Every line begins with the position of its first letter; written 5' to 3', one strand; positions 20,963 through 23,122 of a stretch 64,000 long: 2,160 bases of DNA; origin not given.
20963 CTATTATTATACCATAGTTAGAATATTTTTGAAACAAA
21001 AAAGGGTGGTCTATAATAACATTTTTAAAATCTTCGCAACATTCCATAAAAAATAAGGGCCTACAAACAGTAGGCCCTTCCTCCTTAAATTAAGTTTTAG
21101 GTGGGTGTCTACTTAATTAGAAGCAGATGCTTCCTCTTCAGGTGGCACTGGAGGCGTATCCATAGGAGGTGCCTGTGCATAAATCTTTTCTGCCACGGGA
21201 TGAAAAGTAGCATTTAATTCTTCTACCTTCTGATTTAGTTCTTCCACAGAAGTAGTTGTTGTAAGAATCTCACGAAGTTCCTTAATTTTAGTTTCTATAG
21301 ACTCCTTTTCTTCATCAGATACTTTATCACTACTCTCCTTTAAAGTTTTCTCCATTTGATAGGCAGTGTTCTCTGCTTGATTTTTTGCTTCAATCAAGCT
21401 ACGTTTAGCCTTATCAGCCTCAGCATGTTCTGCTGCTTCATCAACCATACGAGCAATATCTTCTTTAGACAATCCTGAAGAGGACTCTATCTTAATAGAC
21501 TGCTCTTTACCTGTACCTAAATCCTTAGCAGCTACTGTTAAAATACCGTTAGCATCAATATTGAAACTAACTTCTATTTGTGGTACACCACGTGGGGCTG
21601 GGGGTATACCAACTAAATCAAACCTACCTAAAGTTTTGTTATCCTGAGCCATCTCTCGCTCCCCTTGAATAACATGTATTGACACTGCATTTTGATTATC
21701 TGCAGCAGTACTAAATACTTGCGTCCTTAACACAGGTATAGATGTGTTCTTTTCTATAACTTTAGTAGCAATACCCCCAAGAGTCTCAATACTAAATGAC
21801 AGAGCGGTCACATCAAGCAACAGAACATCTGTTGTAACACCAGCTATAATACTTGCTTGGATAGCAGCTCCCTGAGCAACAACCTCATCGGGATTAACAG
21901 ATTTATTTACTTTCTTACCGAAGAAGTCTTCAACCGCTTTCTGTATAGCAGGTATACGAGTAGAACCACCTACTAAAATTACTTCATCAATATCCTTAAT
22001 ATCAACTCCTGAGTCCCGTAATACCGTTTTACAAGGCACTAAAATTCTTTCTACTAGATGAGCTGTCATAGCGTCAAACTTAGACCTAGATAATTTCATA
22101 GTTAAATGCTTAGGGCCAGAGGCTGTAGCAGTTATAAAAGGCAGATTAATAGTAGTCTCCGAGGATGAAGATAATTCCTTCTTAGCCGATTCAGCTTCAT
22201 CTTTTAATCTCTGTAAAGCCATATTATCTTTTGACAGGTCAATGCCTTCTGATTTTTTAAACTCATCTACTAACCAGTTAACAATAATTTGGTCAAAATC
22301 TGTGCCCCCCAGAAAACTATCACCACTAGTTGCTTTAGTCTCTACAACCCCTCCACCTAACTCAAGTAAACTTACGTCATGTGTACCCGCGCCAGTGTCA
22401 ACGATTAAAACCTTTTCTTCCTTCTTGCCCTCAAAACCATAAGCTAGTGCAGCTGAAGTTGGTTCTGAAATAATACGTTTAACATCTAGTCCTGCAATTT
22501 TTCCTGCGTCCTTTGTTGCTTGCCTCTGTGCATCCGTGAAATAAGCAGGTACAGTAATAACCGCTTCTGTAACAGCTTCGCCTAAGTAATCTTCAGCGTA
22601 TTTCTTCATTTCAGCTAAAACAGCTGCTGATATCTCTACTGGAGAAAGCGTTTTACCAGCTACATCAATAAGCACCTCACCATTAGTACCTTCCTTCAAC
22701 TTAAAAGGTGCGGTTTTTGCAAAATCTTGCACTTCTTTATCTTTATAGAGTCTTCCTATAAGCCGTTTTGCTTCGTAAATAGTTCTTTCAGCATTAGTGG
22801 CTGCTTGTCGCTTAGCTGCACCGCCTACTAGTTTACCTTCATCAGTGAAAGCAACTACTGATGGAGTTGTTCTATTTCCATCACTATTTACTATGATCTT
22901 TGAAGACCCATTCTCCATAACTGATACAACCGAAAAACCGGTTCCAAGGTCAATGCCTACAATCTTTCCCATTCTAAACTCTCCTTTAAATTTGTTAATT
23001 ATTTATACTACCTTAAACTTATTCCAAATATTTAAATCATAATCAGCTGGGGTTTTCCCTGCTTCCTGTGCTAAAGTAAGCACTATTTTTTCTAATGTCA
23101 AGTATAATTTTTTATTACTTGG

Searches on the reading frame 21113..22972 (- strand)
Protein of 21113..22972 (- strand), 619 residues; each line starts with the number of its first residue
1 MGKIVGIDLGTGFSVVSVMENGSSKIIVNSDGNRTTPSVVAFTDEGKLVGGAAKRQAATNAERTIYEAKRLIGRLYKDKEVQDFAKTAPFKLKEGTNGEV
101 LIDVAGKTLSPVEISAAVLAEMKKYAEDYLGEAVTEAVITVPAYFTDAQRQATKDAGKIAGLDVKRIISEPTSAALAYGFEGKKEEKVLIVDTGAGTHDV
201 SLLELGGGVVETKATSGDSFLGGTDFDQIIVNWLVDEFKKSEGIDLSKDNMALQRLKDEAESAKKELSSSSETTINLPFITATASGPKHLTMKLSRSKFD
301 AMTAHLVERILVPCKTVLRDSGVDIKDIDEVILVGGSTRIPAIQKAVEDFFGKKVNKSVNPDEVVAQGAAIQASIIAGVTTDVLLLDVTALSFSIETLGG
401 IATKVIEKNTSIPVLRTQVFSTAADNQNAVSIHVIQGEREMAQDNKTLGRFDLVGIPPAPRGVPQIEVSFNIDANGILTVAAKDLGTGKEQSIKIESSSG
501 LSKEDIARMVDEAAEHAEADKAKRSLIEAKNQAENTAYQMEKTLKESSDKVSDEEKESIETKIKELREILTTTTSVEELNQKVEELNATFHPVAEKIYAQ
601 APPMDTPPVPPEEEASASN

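Call 6: search_protein_families(library=phrogs, proteins=[window:21113-22972:-], max_evalue=0.00001)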
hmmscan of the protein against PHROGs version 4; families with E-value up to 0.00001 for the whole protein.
window:21113-22972:- (619 aa): 3 families
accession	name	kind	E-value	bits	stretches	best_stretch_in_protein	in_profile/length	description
phrog_22485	-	unknown function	2e-237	790.4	1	1-601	1-600/634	-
phrog_22570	-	unknown function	2.1e-14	53.9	1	5-371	8-323/682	-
phrog_691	-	DNA, RNA and nucleotide metabolism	2.3e-08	34.6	1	166-369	148-318/329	partition protein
